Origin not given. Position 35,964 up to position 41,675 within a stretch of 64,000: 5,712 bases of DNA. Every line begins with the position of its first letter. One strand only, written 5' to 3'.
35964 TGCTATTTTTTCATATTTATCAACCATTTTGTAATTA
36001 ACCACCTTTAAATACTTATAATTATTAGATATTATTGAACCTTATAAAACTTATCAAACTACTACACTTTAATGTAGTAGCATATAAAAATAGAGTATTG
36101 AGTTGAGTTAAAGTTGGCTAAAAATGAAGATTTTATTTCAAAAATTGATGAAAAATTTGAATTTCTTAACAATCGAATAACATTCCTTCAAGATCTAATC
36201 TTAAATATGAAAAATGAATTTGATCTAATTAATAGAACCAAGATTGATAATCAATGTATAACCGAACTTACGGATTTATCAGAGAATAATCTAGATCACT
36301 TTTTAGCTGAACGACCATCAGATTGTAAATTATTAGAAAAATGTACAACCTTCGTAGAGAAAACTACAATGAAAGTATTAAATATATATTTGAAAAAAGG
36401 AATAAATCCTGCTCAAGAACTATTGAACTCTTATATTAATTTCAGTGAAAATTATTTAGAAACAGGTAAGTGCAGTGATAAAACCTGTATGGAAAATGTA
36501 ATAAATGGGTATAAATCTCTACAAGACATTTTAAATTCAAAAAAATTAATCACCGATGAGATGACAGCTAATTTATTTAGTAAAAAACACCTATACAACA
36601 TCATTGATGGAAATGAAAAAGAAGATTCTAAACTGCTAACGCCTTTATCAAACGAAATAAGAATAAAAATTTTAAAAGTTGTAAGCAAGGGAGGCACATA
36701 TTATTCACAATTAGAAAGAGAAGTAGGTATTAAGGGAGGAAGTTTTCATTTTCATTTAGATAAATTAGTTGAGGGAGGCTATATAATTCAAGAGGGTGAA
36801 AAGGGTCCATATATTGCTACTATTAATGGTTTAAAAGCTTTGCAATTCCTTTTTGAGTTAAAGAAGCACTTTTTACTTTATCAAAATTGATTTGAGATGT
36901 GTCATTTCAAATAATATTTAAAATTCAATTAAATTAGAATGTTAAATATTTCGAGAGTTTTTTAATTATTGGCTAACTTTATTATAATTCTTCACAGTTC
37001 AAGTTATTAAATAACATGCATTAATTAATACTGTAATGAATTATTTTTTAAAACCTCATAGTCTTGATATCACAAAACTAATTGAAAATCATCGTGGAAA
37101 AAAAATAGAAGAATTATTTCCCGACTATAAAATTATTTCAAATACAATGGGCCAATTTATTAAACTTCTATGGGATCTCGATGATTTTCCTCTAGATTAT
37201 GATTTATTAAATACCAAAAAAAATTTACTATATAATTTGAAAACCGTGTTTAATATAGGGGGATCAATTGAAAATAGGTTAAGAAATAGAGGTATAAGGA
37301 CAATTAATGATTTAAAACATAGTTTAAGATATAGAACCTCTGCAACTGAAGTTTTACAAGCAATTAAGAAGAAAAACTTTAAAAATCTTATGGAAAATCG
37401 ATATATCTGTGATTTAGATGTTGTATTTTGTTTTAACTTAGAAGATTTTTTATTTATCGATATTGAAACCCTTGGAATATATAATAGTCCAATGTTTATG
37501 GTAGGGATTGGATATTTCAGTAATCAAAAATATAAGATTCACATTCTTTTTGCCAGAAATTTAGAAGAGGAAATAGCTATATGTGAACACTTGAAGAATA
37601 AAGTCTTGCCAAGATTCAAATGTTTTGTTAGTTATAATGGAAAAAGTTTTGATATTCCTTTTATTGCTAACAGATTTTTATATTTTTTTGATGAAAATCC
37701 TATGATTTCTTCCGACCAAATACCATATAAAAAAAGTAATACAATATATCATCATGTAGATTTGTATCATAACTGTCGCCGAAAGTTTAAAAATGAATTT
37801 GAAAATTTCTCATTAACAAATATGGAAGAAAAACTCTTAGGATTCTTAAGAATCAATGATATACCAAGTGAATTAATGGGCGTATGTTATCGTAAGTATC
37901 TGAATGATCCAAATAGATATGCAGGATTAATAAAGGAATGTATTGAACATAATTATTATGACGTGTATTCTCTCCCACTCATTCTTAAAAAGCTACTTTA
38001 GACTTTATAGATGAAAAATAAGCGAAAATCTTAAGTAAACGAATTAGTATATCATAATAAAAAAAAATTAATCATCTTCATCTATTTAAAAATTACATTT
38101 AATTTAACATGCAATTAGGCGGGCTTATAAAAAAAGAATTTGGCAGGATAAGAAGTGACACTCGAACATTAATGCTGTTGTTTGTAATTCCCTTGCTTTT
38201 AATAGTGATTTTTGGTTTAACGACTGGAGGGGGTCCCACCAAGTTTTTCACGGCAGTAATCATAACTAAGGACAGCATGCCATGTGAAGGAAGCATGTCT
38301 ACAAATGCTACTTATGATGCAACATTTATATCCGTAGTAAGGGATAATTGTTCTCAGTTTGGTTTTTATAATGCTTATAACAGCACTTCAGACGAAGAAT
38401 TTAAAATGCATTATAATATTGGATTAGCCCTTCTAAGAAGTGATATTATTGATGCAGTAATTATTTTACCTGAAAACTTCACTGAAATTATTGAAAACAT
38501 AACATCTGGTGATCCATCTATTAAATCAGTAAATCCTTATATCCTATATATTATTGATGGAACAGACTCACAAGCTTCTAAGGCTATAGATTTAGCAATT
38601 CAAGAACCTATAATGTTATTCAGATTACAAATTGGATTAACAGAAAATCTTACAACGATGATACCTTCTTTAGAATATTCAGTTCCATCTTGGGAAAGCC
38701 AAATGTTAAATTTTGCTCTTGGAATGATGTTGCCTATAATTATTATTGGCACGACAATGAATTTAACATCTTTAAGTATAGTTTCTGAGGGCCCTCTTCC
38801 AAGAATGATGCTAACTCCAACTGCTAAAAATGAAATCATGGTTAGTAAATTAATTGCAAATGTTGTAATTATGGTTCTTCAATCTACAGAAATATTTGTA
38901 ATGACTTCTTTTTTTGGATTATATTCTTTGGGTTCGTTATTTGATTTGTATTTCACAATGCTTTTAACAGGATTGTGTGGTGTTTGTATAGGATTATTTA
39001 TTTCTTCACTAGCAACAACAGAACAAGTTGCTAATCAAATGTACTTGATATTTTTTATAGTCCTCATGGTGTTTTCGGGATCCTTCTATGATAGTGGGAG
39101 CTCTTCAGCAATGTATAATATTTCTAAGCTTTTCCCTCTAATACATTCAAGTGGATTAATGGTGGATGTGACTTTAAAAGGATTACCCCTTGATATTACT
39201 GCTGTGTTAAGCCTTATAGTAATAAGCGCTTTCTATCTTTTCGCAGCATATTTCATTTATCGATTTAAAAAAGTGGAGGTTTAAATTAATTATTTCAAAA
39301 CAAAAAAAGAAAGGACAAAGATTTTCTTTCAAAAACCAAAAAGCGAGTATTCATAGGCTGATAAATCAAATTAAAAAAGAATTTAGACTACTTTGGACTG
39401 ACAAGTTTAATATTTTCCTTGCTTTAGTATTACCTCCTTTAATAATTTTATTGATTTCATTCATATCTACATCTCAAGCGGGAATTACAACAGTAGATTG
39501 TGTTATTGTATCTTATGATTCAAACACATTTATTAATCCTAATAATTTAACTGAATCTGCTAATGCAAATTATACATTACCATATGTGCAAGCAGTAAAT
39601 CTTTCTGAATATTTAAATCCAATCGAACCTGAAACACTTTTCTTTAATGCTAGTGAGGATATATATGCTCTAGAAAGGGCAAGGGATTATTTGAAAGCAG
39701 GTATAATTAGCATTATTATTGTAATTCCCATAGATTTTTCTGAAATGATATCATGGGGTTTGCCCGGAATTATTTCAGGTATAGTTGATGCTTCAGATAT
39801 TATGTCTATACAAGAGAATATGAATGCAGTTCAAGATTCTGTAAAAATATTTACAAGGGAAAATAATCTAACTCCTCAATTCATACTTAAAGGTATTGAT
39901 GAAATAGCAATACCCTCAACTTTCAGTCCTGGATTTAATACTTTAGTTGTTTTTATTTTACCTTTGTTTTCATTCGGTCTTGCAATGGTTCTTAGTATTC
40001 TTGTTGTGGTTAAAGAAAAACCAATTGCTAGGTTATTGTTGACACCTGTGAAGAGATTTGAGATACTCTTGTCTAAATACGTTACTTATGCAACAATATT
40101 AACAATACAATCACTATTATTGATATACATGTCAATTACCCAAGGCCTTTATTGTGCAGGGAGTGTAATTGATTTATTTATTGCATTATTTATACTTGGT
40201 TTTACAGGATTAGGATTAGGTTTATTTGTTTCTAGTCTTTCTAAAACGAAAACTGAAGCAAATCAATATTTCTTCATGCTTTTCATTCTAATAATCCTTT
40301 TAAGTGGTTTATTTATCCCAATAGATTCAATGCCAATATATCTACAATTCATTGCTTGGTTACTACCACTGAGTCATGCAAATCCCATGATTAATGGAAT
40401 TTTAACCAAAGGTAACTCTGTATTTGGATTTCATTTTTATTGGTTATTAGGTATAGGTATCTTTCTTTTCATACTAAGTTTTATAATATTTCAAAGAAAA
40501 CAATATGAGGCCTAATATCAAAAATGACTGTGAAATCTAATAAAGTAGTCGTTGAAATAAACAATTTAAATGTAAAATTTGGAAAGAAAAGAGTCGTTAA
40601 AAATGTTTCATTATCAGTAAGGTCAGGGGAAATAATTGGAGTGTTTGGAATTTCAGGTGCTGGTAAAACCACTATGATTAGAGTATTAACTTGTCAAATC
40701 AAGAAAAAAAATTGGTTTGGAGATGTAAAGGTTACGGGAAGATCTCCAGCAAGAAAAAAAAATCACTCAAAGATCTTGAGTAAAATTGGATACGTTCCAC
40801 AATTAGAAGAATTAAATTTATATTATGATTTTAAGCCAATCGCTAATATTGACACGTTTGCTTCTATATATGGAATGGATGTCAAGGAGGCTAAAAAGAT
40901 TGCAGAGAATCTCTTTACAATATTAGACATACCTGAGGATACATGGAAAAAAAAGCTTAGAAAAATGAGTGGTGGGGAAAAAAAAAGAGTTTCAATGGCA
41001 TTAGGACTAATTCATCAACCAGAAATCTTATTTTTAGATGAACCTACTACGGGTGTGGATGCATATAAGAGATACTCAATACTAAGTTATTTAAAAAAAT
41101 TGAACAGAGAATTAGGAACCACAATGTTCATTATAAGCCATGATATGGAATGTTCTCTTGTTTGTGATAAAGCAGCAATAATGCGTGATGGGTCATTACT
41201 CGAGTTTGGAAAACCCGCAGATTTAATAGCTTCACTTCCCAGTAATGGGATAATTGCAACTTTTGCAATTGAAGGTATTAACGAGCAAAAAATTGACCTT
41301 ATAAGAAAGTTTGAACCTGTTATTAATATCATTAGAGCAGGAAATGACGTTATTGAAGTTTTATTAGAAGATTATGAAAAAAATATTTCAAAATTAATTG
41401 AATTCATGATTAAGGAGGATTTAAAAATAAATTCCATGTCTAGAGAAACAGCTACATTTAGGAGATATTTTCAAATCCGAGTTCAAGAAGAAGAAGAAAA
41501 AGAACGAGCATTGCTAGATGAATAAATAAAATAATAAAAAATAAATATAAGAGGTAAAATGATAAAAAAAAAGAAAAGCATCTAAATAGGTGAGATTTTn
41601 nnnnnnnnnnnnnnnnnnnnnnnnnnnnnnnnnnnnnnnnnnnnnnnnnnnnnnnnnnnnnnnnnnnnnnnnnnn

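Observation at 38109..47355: Unusual seven-gene ABC operon: two ABC-2 permeases, three NBD-type proteins (one fused to an extracellular toroid, one dead) and a longin-4TM protein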

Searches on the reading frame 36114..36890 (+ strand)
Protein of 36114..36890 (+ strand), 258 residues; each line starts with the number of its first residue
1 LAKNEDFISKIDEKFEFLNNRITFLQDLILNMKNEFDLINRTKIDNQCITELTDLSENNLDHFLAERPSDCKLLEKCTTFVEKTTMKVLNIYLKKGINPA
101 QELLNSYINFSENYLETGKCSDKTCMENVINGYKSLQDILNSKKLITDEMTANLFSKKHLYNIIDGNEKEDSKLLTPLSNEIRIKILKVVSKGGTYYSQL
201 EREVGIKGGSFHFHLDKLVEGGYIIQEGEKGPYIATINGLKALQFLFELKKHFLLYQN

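Call 3: search_protein_families(library=pfam, proteins=[window:36114-36890:+], max_evalue=0.01)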
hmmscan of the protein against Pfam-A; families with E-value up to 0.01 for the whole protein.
window:36114-36890:+ (258 aa): 6 families
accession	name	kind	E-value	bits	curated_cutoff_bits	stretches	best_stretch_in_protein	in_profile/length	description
PF24038.1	DUF7347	-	2.6e-06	28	27.6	1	176-227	6-60/77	Domain of unknown function (DUF7347)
PF12840.13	HTH_20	-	8.1e-06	26.2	27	1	178-222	1-46/51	Helix-turn-helix domain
PF14947.12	HTH_45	-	0.00028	21.3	25.5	1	181-250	6-73/77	Winged helix-turn-helix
PF01022.26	HTH_5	-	0.00077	19.7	22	1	181-224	2-45/47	Bacterial regulatory protein, arsR family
PF13412.12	HTH_24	-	0.0009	19.2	21.9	1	180-224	2-47/48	Winged helix-turn-helix DNA-binding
PF04182.18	B-block_TFIIIC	-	0.0026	18.2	22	0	194-226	18-50/73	B-block binding subunit of TFIIIC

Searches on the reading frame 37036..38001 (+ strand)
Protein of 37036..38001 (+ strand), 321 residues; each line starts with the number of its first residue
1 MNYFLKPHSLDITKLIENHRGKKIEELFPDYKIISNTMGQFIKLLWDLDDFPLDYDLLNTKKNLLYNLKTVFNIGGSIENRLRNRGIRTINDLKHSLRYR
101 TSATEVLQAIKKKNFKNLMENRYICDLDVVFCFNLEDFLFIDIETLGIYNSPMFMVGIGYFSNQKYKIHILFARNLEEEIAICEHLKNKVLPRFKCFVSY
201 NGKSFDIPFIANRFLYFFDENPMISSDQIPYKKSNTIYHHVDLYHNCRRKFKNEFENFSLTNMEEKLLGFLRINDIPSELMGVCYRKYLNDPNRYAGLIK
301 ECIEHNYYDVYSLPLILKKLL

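Call 3: search_protein_families(library=pfam, proteins=[window:37036-38001:+], max_evalue=0.01)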
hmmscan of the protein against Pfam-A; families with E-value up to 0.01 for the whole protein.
window:37036-38001:+ (321 aa): 2 families
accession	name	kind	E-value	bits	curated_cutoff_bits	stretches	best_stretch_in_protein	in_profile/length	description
PF13482.12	RNase_H_2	-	1.4e-26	93.9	22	1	139-320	1-164/165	RNase_H superfamily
PF03104.25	DNA_pol_B_exo1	-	0.0099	15.7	23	1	193-260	158-239/242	DNA polymerase family B, exonuclease domain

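Call 7: search_protein_families(library=ncbifam, proteins=[window:37036-38001:+], max_evalue=0.01)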
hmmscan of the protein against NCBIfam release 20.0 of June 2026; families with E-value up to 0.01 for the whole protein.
window:37036-38001:+ (321 aa): 1 family
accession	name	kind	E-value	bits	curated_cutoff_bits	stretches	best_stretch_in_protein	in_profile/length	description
NF004417.0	PRK05761.1-3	equivalog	0.0058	14.6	780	1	182-274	287-384/858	DNA-directed DNA polymerase I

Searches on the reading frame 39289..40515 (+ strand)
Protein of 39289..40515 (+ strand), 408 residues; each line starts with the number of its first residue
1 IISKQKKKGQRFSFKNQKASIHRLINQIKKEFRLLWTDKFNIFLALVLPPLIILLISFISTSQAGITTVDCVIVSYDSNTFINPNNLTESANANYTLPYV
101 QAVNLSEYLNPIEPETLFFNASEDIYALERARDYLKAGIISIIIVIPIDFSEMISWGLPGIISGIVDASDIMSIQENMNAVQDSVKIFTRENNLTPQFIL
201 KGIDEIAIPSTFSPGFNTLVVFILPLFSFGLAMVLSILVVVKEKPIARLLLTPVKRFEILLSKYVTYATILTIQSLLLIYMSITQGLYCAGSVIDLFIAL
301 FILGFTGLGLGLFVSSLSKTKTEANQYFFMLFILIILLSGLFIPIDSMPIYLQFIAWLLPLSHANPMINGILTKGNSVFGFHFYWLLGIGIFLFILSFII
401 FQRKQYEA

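Call 3: search_protein_families(library=pfam, proteins=[window:39451-40515:+], max_evalue=0.01)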
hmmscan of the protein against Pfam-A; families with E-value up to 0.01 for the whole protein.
window:39451-40515:+ (354 aa): 3 families
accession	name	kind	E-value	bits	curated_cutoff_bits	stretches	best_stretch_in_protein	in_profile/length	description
PF12698.13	ABC2_membrane_3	-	1.8e-22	80.4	31.6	1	40-345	49-347/347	ABC-2 family transporter protein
PF01061.29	ABC2_membrane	-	3.5e-20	72.9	26.9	1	163-313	52-205/211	ABC-2 type transporter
PF12679.13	ABC2_membrane_2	-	4.6e-13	49.5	27.2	1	134-350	72-281/283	ABC-2 family transporter protein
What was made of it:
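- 39289..40515 (+): perm2: ABC-2 permease, ~408 aa, with a probable ATT start 9 nt after GGAGG (the canonical ORF starts only at TTG 39451). Same 1TM-loop-5TM layout as perm1. Pfam ABC2_membrane_3 1.8e-22 (call 3).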

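Call 7: search_protein_families(library=ncbifam, proteins=[window:39343-40515:+], max_evalue=0.01)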
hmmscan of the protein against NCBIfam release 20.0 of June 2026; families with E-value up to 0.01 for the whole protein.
window:39343-40515:+ (390 aa): 6 families
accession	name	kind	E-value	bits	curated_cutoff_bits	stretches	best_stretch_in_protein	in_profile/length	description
NF033858.1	ABC2_perm_RbbA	equivalog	1.2e-19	69.8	1050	1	89-387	600-907/909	ribosome-associated ATPase/putative transporter RbbA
TIGR01247.1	drrB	subfamily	1.9e-10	40.9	223.05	1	196-372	52-223/236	daunorubicin resistance ABC transporter membrane protein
TIGR00025.1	Mtu_efflux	paralog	1.4e-08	34.5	146.9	1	197-386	37-237/238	ABC transporter efflux protein, DrrB family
NF038293.1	permease_SagH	equivalog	1.1e-05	24.5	450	1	209-386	191-370/370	SagH family ABC transporter permease subunit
TIGR00955.1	3a01204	subfamily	4.6e-05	22.2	736.35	1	259-346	457-543/617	pigment precursor permease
TIGR00956.1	3a01205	subfamily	0.0032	15.1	1959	1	262-345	1203-1286/1394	pleiotropic drug resistance family protein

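Call 73: search_solved_structures(query=window:39289-40515:+, max_evalue=1)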
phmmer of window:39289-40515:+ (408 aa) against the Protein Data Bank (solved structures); distinct sequences matched with E-value up to 1: 3.
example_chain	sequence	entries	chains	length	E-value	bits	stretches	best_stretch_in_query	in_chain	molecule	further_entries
9ju6_A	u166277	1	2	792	8.7e-12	48.3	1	221-399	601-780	ABC transporter G family member 23-like Protein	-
8yzp_A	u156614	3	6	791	1.3e-11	47.8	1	221-399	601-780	ABC transporter G family member 23-like Protein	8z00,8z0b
8z01_A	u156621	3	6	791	1.3e-11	47.8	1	221-399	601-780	ABC transporter G family member 23-like Protein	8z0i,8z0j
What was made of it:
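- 39289..40515 (+): The only PDB sequence relatives are ABCH-like 'ABCG23-like' transporters, 9e-12 (call 73).
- Closest known: ABCA-type lipid exporters. Same: perm2's only PDB hits are ABCH-like (call 73).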

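Call 77: search_protein_families(library=padloc, proteins=[window:39289-40515:+], max_evalue=0.00001)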
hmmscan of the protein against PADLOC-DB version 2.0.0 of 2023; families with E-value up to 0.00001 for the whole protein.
window:39289-40515:+ (408 aa): 0 families

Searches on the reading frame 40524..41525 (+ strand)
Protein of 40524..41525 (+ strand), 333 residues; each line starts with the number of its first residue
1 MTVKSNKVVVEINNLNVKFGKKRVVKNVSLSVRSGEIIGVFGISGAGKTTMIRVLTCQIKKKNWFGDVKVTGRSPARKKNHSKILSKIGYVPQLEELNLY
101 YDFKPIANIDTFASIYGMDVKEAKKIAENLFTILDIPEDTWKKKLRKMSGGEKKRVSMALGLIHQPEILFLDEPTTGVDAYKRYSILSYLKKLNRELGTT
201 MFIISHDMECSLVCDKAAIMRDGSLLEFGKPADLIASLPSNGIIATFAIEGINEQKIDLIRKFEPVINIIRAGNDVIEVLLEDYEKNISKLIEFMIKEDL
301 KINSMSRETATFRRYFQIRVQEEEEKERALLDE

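Call 3: search_protein_families(library=pfam, proteins=[window:40524-41525:+], max_evalue=0.01)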
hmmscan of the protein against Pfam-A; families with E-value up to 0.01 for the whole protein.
window:40524-41525:+ (333 aa): 5 families
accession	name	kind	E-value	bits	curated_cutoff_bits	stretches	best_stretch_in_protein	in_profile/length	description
PF00005.33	ABC_tran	-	9.4e-24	85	25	1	25-176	1-137/137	ABC transporter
PF02463.25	SMC_N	-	0.00061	19.7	40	1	75-216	117-207/220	RecF/RecN/SMC N terminal domain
PF25201.1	nSTAND6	-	0.00074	20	27.7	1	19-62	2-45/148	Novel STAND NTPase 6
PF13304.12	AAA_21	-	0.002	18.7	27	0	144-208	234-300/304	AAA domain, putative AbiEii toxin, Type IV TA system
PF03308.22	MeaB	-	0.0056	16.2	23.1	0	24-62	22-60/273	Methylmalonyl Co-A mutase-associated GTPase MeaB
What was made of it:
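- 40524..41525 (+): NBD1: canonical ABC ATPase plus a ~90-aa C-terminal regulatory-type domain, 333 aa. Pfam ABC_tran 9e-24 (call 3).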

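Call 7: search_protein_families(library=ncbifam, proteins=[window:40524-41525:+], max_evalue=0.01)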
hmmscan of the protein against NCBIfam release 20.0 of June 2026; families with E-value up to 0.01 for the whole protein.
window:40524-41525:+ (333 aa): 186 families (the best 25 are shown)
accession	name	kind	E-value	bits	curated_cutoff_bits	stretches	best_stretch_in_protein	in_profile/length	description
TIGR01188.1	drrA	subfamily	6.5e-54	183.3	312.45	1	18-313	2-294/302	daunorubicin resistance ABC transporter, ATP-binding protein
TIGR03864.1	PQQ_ABC_ATP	hypoth_equivalog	1.6e-41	142.3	302.25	1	10-247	2-232/236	ABC transporter, ATP-binding subunit, PQQ-dependent alcohol dehydrogenase system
NF033858.1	ABC2_perm_RbbA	equivalog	1.9e-41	141.9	1050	1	4-250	261-499/909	ribosome-associated ATPase/putative transporter RbbA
TIGR04521.1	ECF_ATPase_2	equivalog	1.4e-38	132.5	330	1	21-236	17-234/279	energy-coupling factor transporter ATPase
TIGR03522.1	GldA_ABC_ATP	equivalog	9.6e-38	130.3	402.6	1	10-316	3-297/301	gliding motility-associated ABC transporter ATP-binding subunit GldA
NF010060.0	PRK13537.1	equivalog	5.7e-36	124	521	1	6-238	12-237/314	nodulation factor ABC transporter ATP-binding protein NodI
NF040933.2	ABC_arch_GlcV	equivalog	1.3e-33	116.4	450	1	9-306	2-292/357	glucose ABC transporter ATP-binding protein GlcV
TIGR04406.1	LPS_export_lptB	equivalog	1.3e-33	116.3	240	1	10-237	2-225/239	LPS export ABC transporter ATP-binding protein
NF010059.0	PRK13536.1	equivalog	1.4e-33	116.1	549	1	5-238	39-265/342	nodulation factor ABC transporter ATP-binding protein NodI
NF006987.0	PRK09452.1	equivalog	1.5e-32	112.8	482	1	4-310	12-309/378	spermidine/putrescine ABC transporter ATP-binding protein PotA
TIGR02211.1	LolD_lipo_ex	equivalog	1.8e-32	112.7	307.75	1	21-226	17-220/221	lipoprotein-releasing ABC transporter ATP-binding protein LolD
NF010068.0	PRK13548.1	equivalog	2.8e-32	111.9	261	1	7-235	3-231/261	heme ABC transporter ATP-binding protein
TIGR01186.1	proV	subfamily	4.5e-32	111.5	326.6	1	19-273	3-248/363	betaine/proline/choline family ABC transporter ATP-binding protein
TIGR03265.1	PhnT2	equivalog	4.9e-32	111.5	457.7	1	8-248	3-235/353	putative 2-aminoethylphosphonate ABC transporter ATP-binding protein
TIGR03269.1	met_CoM_red_A2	equivalog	6.1e-32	110.8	517.1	2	142-239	422-520/530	methyl coenzyme M reductase system, component A2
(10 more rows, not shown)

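Call 74: search_solved_structures(query=window:40524-41525:+, max_evalue=1e-25)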
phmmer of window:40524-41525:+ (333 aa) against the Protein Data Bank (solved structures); distinct sequences matched with E-value up to 1e-25: 60.
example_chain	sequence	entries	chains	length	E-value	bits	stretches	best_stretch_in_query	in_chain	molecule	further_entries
7w01_A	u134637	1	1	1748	4.6e-43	151.1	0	24-243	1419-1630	Phospholipid-transporting ATPase ABCA3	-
7w02_A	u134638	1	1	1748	3.2e-42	148.3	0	24-243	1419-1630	Phospholipid-transporting ATPase ABCA3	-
7tbz_A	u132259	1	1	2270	2.8e-40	141.9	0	9-229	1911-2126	ATP-binding cassette, sub-family A (ABC1), member 1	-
7tby_A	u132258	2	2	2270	2.8e-40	141.9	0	9-229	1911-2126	ATP-binding cassette, sub-family A (ABC1), member 1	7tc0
7tdt_A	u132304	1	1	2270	2.8e-40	141.9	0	9-229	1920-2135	Phospholipid-transporting ATPase ABCA1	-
5xjy_A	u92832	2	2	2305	3e-40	141.8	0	9-229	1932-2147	ATP-binding cassette sub-family A member 1 | Phospholipid-transporting ATPase ABCA1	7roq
7tbw_A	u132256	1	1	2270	1.9e-39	139.2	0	9-229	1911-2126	ATP-binding cassette, sub-family A (ABC1), member 1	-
8s7v_K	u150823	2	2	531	1.7e-38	136.1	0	12-238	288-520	Glycine betaine/carnitine/choline transport ATP-binding protein OpuCA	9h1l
7lkp_A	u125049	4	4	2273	2.5e-38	135.5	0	25-268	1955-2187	Retinal-specific phospholipid-transporting ATPase ABCA4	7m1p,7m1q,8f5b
7e7i_A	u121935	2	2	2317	2.7e-38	135.4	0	25-268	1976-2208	Retinal-specific phospholipid-transporting ATPase ABCA4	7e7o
7lkz_A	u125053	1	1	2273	1.7e-37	132.7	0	25-268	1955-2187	Retinal-specific phospholipid-transporting ATPase ABCA4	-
7e7q_A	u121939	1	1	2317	1.8e-37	132.7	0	25-268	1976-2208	Retinal-specific phospholipid-transporting ATPase ABCA4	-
8wd9_D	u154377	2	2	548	1.2e-35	126.7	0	10-236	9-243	Probable dipeptide-transport ATP-binding protein ABC transporter DppD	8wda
8wdb_D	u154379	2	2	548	8.3e-35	123.9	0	10-236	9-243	Probable dipeptide-transport ATP-binding protein ABC transporter DppD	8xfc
4yer_A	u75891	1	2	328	3.4e-34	121.9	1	9-316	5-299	ABC transporter ATP-binding protein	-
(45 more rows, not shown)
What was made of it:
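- The closest solved sequence relatives are lipid-exporting type-V transporters, ABCA1/3/4/7 for NBD1 (call 74) and ABCH-like for perm2 (call 73).
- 40524..41525 (+): Best PDB sequence hits are ABCA3/ABCA1/ABCA4 at 5e-43 to 2e-37, and TM_1403 over its full length (call 74).
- Closest known: ABCA-type lipid exporters. Same: NBD1's best PDB sequence hits are ABCA3/1/4 (call 74).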

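Call 77: search_protein_families(library=padloc, proteins=[window:40524-41525:+], max_evalue=0.00001)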
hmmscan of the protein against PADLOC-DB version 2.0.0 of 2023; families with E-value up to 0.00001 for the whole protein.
window:40524-41525:+ (333 aa): 3 families
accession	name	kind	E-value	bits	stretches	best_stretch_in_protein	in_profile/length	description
PDLC04135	mad3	-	1.3e-22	78.8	1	131-222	247-339/374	mads_3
PDLC04140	mad8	-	8.9e-13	46.4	1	16-209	3-235/314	mads_8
PDLC04164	AriA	-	9.4e-06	23.4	0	126-197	151-224/253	-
